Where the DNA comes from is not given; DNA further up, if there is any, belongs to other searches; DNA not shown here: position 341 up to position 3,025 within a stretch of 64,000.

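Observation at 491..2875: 794-aa protein with no recognisable enzymatic motif and an internal repeat-like segment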

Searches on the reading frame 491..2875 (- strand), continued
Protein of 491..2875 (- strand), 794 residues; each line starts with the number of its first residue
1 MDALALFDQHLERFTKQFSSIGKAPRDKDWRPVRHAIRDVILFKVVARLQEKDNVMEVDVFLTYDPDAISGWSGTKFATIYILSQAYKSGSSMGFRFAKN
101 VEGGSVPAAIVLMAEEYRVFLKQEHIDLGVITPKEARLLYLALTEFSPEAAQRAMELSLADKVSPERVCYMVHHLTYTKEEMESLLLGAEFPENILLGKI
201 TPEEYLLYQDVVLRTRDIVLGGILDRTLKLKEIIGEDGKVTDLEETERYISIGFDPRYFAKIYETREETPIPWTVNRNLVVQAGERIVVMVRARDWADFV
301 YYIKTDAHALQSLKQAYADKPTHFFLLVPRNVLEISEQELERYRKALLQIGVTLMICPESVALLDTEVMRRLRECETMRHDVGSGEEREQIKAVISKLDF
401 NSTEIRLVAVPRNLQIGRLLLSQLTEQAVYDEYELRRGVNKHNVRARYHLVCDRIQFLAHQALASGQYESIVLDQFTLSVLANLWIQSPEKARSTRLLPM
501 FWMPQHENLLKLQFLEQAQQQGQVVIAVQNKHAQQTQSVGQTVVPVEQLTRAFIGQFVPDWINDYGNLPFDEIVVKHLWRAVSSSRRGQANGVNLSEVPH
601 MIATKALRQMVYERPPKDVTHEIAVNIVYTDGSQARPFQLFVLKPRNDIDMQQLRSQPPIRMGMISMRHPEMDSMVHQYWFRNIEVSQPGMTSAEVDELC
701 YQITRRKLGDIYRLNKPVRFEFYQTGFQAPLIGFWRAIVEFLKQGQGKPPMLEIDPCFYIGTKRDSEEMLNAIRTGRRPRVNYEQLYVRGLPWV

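Call 31: predict_structure(alignment_id=A1)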
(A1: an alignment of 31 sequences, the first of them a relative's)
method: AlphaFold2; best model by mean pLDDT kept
length: 794 residues; sequences in the alignment: 31
mean_pLDDT: 83.5   pTM: 0.80
mean pLDDT of the five models: 83.5, 83.4, 81.7, 81.3, 80.3
residues with pLDDT >= 90: 330; 70-90: 326; 50-70: 126; < 50: 12
segments of 3 or more residues with pLDDT < 50: 383-385, 588-591
pLDDT, mean of each block of 10 residues (from residue 1): 85 82 75 86 93 88 86 92 89 88 93 95 93 92 94 88 88 94 94 88 89 96 92 59 61 95 91 88 94 95 95 94 97 95 95 96 92 78 54 71 94 86 92 75 82 92 91 86 79 80 88 92 94 73 77 75 72 77 57 65 74 63 64 65 76 88 74 81 71 80 89 87 81 86 86 86 67 73 72 68
secondary structure, 60 per line:
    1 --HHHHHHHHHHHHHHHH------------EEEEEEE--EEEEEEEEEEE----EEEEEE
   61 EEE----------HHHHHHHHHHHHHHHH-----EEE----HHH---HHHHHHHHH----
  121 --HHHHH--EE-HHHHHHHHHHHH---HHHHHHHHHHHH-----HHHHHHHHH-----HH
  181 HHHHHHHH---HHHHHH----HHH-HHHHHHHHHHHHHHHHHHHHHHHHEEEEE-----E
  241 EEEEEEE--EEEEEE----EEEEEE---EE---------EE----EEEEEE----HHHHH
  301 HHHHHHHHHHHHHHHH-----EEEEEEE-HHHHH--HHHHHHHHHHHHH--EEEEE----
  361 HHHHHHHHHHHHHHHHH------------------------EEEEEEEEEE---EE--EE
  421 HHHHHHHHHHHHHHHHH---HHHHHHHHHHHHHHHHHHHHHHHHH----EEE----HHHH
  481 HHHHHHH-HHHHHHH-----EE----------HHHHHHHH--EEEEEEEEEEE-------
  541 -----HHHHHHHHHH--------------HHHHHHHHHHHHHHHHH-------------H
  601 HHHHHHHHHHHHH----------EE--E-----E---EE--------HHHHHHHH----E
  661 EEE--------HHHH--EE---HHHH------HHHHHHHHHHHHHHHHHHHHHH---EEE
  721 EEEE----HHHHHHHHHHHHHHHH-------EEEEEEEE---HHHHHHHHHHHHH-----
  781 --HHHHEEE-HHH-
elements in order (helices of 4 or more, strands of 3 or more residues): H3-18 E31-37 E40-50 E55-63 H74-89 E95-97 H108-116 H123-127 H133-144 H148-159 H165-173 H179-188 H192-197 H206-229 E230-234 E240-247 E250-255 E260-265 E286-291 H296-316 E322-328 H330-334 H337-349 E352-356 H361-377 E402-411 H421-437 H441-465 E470-472 H477-487 H489-495 H513-520 E523-533 H546-555 H570-586 H600-613 H648-655 E660-663 H672-675 H683-686 H693-714 E718-724 H729-744 E752-759 H763-775 H783-786 E787-789
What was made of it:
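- Closest known: GNAT acetyltransferases. Different: The unit lacks the first strand and two helices of the canonical fold (call 31).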

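Call 33: search_protein_representatives(alignment_id=A1)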
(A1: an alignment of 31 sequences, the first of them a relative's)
Query: 31 sequences, 796 profile positions. Proteins with E-value up to 0.001 (for the whole library): 907; up to 1e-10: 787; up to 1e-30: 312. The best 150 are listed.
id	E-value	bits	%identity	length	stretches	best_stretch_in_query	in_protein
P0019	0.0e+00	1357.9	-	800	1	3-796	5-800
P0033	0.0e+00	1118.6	-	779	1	7-796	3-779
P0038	2.3e-269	912.2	-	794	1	9-795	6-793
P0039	8.0e-235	798.0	-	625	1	178-795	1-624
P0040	4.0e-216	736.1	-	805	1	8-796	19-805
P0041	1.2e-165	569.2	-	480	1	9-478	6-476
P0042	4.6e-154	530.9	-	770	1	40-786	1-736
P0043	2.4e-142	492.1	-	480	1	318-796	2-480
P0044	2.0e-135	469.2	-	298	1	525-795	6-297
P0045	2.0e-133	462.6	-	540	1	5-387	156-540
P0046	3.9e-133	461.7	-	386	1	5-387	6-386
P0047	6.1e-133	461.0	-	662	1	4-387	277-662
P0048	7.9e-133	460.6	-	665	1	9-387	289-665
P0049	2.7e-128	445.7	-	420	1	9-387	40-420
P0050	5.1e-128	444.7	-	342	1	462-795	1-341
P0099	1.2e-86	307.9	-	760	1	7-387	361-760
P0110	8.9e-76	272.0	-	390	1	408-796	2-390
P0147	1.8e-56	208.1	-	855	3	22-384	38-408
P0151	1.8e-55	204.8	-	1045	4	111-387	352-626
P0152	3.1e-55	204.0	-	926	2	7-388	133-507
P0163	1.2e-52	195.5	-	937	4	111-387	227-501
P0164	4.6e-52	193.5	-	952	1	105-387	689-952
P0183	5.6e-48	180.0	-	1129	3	33-387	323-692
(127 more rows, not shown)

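Call 36: fold_search(model_id=the predicted structure, library=pdb)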
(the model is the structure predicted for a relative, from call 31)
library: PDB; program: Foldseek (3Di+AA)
matches with E <= 10: 644; with E <= 0.001: 0
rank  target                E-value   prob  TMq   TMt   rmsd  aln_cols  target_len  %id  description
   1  6vm6_B                2.7e-03  0.51  0.12  0.19  20.3       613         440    8  Structure of Acinetobacter baumannii Cap4 SAVED/CARF-domain containing receptor with the cyclic trinucleotide 2'3'3'-c (released 2020-06-17)
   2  4nh0_A                1.3e-01  0.07  0.08  0.08  24.6       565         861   10  Cytoplasmic domain of the Thermomonospora curvata Type VII Secretion ATPase EccC (released 2015-02-11)
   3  2ziw_A                2.1e-01  0.60  0.09  0.21  14.1       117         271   14  Crystal structure of the Mus81-Eme1 complex (released 2008-04-29)
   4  8y80_I                2.2e-01  0.14  0.06  0.10  22.0       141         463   15  Cryo-EM structure of the tetrameric SPARSA gRNA-ssDNA complex (released 2024-10-16)
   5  9u49_A                2.6e-01  0.25  0.12  0.21  12.9       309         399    9  crystal structure of Cdn1 in complex with cA4 (released 2026-02-04)
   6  5liq_B                2.7e-01  0.14  0.11  0.14  20.1       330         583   12  The structure of C160S,C508S,C578S mutant of Nt.BspD6I nicking endonuclease at 0.185 nm resolution . (released 2017-08-02)
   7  5trm_L                2.9e-01  0.60  0.09  0.33  10.0       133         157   13  Crystal structure of human GCN5 histone acetyltransferase domain (released 2017-12-06)
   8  5trm_M                3.4e-01  0.63  0.09  0.34  10.2       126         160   10  Crystal structure of human GCN5 histone acetyltransferase domain (released 2017-12-06)
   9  4d2q_A                3.4e-01  0.03  0.10  0.10  31.0       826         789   11  Negative-stain electron microscopy of E. coli ClpB mutant E432A (BAP form bound to ClpP) (released 2014-06-04)
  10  4p0q_B                3.5e-01  0.66  0.09  0.22  13.0       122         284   14  Crystal structure of Human Mus81-Eme1 in complex with 5'-flap DNA (released 2014-05-28)
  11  9swy_A                3.5e-01  0.08  0.07  0.10  22.6       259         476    9  The structure of AfUAP1 in complex with GlcNAc-1P (released 2026-01-28)
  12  5trm_J                4.1e-01  0.57  0.09  0.33  10.4       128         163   10  Crystal structure of human GCN5 histone acetyltransferase domain (released 2017-12-06)
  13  1qst                  4.1e-01  0.54  0.09  0.34   9.8       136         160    9  CRYSTAL STRUCTURE OF TETRAHYMENA GCN5 (released 1999-09-08)
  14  8q3y_A                4.1e-01  0.14  0.11  0.18  15.2       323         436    9  Crystal structure of apo Can2 from Thermoanaerobacter brockii (released 2023-11-22)
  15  5trl_B                4.3e-01  0.57  0.09  0.34  10.4       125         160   10  Crystal structure of human GCN5 histone acetyltransferase domain (released 2017-12-06)
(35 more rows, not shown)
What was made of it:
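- On GNAT acetyltransferases: Foldseek GCN5/PCAF hits have E 0.29-0.9, probability 0.35-0.66 and TM about 0.33 on the target (call 36).
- On CARF/SAVED nucleotide-sensor domains: Cap4 scores E 0.0027 (whole model, call 36).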

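Call 37: search_protein_families(library=pfam, proteins=[P0046, P0110, P0047, P0099, P0147, P0151, P0152, P0163, P0164, P0183], max_evalue=0.01)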
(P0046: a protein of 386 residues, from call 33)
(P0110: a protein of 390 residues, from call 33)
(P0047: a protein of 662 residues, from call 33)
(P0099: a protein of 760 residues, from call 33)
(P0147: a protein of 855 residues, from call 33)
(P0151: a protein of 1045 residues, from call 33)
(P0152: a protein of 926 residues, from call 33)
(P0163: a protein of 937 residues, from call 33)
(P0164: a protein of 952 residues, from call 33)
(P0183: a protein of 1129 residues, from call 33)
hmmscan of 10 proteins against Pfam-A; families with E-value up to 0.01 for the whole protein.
P0046 (386 aa): 0 families

P0110 (390 aa): 0 families

P0047 (662 aa): 1 family
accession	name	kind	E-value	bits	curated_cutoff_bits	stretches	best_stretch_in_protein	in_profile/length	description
PF11876.13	TsiV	-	0.00046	20.1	25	1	63-240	37-218/271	Type VI immunity for VRR-NUC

P0099 (760 aa): 0 families

P0147 (855 aa): 0 families

P0151 (1045 aa): 4 families
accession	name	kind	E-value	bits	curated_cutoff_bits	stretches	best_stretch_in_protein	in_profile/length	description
PF09346.15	SMI1_KNR4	-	4.2e-07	31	25.4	1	13-128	7-125/125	SMI1 / KNR4 family (SUKH-1)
PF14567.11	SUKH_5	-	6.6e-07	29.7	27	1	10-128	24-139/142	SMI1-KNR4 cell-wall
PF14568.11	SUKH_6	-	4.2e-05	24.5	27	1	13-126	4-119/119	SMI1-KNR4 cell-wall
PF18912.6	DZR_2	-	0.0095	16.2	27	0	163-188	6-31/56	Double zinc ribbon domain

P0152 (926 aa): 2 families
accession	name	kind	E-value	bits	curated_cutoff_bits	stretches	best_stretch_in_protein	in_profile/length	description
PF14567.11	SUKH_5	-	0.00051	20.3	27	1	18-94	31-110/142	SMI1-KNR4 cell-wall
PF09346.15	SMI1_KNR4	-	0.0048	17.9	25.4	1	15-124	8-124/125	SMI1 / KNR4 family (SUKH-1)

P0163 (937 aa): 0 families

P0164 (952 aa): 3 families
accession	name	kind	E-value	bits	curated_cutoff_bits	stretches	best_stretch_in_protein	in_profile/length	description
PF00931.28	NB-ARC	-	2.3e-14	53.7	23.5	1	362-560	5-207/248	NB-ARC domain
PF13401.12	AAA_22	-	1.3e-07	32.5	27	1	377-468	7-93/130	AAA domain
PF13191.12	AAA_16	-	1.9e-05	25.7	32.6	1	354-410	1-77/167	AAA ATPase domain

P0183 (1129 aa): 4 families
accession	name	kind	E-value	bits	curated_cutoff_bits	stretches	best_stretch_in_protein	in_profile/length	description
PF09346.15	SMI1_KNR4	-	9.1e-09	36.4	25.4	1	8-217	3-124/125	SMI1 / KNR4 family (SUKH-1)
PF14568.11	SUKH_6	-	1.4e-07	32.5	27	1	10-56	2-48/119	SMI1-KNR4 cell-wall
PF14567.11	SUKH_5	-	2.1e-07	31.3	27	1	3-51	18-66/142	SMI1-KNR4 cell-wall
PF18912.6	DZR_2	-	0.0066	16.7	27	0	258-281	8-31/56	Double zinc ribbon domain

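Call 38: search_protein_families(library=pfam, proteins=[L007:12056-16909:+, L007:3469-7137:+, L007:8437-9096:+, L007:7692-8273:+, L007:2320-3372:+, L007:652-2136:-], max_evalue=0.01)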
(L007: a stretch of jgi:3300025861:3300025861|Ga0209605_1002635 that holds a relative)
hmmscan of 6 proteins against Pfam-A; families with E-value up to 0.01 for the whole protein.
L007:12056-16909:+ (1618 aa): 5 families
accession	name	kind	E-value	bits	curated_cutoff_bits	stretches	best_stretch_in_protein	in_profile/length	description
PF00271.37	Helicase_C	-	8e-07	29.7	23.5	1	541-603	65-109/110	Helicase conserved C-terminal domain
PF00270.35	DEAD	-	3.6e-06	27.2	26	1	150-301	13-161/167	DEAD/DEAH box helicase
PF14344.12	DUF4397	-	3.7e-05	24.7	30.6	1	1033-1139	13-117/119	Domain of unknown function (DUF4397)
PF13555.12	AAA_29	-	0.0023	18.1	27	1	143-177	14-50/61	P-loop containing region of AAA domain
PF25199.1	nSTAND_NTPase5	-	0.0064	16.8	34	0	148-168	38-58/145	Novel STAND NTPase 5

L007:3469-7137:+ (1222 aa): 2 families
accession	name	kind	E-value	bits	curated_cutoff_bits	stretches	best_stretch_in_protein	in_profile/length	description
PF19587.5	DUF6094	-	1.3e-20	73.9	22.8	1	2-193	127-314/344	Uncharacterised methyltransferase family (DUF6094)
PF00271.37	Helicase_C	-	0.0017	19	23.5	1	1025-1088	46-110/110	Helicase conserved C-terminal domain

L007:8437-9096:+ (219 aa): 0 families

L007:7692-8273:+ (193 aa): 0 families

L007:2320-3372:+ (350 aa): 0 families

L007:652-2136:- (494 aa): 0 families

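Call 61: search_protein_families(library=pfam, proteins=[L007:8437-9096:+, L003:6457-7251:+], max_evalue=0.05)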
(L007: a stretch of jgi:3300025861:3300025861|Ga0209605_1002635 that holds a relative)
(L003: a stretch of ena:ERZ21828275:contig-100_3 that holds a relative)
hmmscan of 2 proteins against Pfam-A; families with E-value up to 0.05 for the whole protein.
L007:8437-9096:+ (219 aa): 0 families

L003:6457-7251:+ (264 aa): 0 families

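Call 78: fold_search(model_id=the predicted structure, library=viral)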
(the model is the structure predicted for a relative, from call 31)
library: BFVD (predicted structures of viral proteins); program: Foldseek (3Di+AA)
matches with E <= 10: 457; with E <= 0.001: 0
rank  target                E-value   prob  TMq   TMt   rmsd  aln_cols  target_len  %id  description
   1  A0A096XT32            4.9e-02  0.96  0.10  0.48   7.2       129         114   13  Uncharacterized protein [Enterococcus phage ECP3]
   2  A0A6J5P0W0            6.1e-02  0.30  0.09  0.23  16.4       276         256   10  HTH_XRE domain containing protein [uncultured Caudovirales phage]
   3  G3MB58                7.8e-02  0.08  0.09  0.12  27.7       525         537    9  Gp678 [Bacillus phage G]
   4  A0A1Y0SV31            8.2e-02  0.04  0.05  0.07  30.0       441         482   11  dTMP kinase [Pseudomonas phage Noxifer]
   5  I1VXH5                1.6e-01  0.04  0.09  0.11  23.7       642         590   10  (no name in the UniProt tables at hand)
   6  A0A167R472            1.7e-01  0.09  0.08  0.14  25.6       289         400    8  Uncharacterized protein [Powai lake megavirus]
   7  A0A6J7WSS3            2.1e-01  0.82  0.12  0.49   6.5       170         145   13  Uncharacterized protein [uncultured Caudovirales phage]
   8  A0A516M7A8            2.1e-01  0.38  0.09  0.30  16.0       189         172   12  (no name in the UniProt tables at hand)
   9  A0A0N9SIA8            2.4e-01  0.03  0.06  0.05  25.8       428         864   11  Putative primase/helicase [Pseudomonas phage POR1]
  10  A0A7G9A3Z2            2.7e-01  0.38  0.08  0.18  12.6       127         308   13  Uncharacterized protein [Bacteriophage sp.]
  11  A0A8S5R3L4            2.7e-01  0.16  0.11  0.26  17.1       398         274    9  Uncharacterized protein [Podoviridae sp. ct8nN1]
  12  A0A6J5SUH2            3.1e-01  0.18  0.10  0.15  20.8       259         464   10  Uncharacterized protein [uncultured Caudovirales phage]
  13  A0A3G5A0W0            3.1e-01  0.04  0.08  0.09  26.5       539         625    9  Packaging ATPase [Gaeavirus sp.]
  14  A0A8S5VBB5            3.3e-01  0.03  0.07  0.07  21.3       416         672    7  Large Terminase [Myoviridae sp. ctbEa13]
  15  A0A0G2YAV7            3.8e-01  0.06  0.08  0.13  24.0       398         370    9  Replication factor c small subunit [Acanthamoeba polyphaga mimivirus Kroon]
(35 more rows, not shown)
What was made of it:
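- On GNAT acetyltransferases: A few GNAT entries appear in BFVD (call 78).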

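Call 80: search_dna_similar(query=window:494-2875:-, collection=plasmids, mode=protein, max_evalue=0.001, max_rows=30)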
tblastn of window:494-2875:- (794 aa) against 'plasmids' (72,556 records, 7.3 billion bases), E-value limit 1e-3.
Records with a match: 2; places in all: 2; records where one place covers at least 80% of the query: 0.
Best place of each record, by identity: <60% 2.
By first word of the organism name: Paenarthrobacter 1; Streptomyces 1.
By predicted mobility (MOB-suite, as given by PLSDB): conjugative 1; non-mobilizable 1.
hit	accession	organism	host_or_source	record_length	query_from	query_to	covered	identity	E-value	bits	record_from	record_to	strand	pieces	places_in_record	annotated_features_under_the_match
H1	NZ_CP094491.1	Paenarthrobacter ureafaciens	soil,farmland soil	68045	23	780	68%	26.3%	5e-19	167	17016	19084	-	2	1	hypothetical protein (x2)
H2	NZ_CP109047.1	Streptomyces sp. NBC_00637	-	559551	586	743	20%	31.4%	3e-11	75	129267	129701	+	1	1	hypothetical protein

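Call 81: search_dna_similar(query=window:494-2875:-, collection=phages, mode=protein, max_evalue=0.001, max_rows=20)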
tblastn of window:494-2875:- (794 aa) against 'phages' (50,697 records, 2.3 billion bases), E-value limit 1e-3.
No match.

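Call 82: get_annotated_region(hit=H1, flank=9000)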
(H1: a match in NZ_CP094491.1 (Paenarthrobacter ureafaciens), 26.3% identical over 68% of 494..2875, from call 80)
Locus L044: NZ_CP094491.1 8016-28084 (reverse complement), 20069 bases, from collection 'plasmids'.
description: Paenarthrobacter ureafaciens strain AT plasmid pB, complete sequence
organism: Paenarthrobacter ureafaciens (NCBI taxid 37931)
taxonomy: Bacteria; Actinomycetota; Actinomycetes; Micrococcales; Micrococcaceae; Paenarthrobacter; Paenarthrobacter ureafaciens
host: -; source: soil,farmland soil; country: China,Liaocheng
typing (MOB-suite, as given by PLSDB): conjugative; relaxase MOBP; mating-pair formation MPF_T
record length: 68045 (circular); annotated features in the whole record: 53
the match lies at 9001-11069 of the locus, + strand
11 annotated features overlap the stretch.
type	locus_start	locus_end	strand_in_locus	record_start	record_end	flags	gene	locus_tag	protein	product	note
CDS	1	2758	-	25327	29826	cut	-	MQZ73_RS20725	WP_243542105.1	RHS repeat-associated core domain-containing protein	-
CDS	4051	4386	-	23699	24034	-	-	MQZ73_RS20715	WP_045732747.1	hypothetical protein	-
CDS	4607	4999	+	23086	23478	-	mobC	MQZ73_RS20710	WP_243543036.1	plasmid mobilization relaxosome protein MobC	-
CDS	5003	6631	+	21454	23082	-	-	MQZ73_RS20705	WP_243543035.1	relaxase/mobilization nuclease domain-containing protein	-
CDS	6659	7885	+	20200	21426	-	-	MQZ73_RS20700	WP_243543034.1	hypothetical protein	-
CDS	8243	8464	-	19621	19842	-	-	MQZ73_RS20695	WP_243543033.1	hypothetical protein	-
CDS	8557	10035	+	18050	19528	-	-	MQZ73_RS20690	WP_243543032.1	hypothetical protein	-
CDS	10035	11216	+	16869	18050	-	-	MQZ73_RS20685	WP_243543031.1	hypothetical protein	-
CDS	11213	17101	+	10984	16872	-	-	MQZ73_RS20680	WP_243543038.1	S1 RNA-binding domain-containing protein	-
CDS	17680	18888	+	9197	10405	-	-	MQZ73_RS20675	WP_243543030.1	hypothetical protein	-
CDS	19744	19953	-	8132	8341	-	-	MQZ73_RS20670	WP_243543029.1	hypothetical protein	-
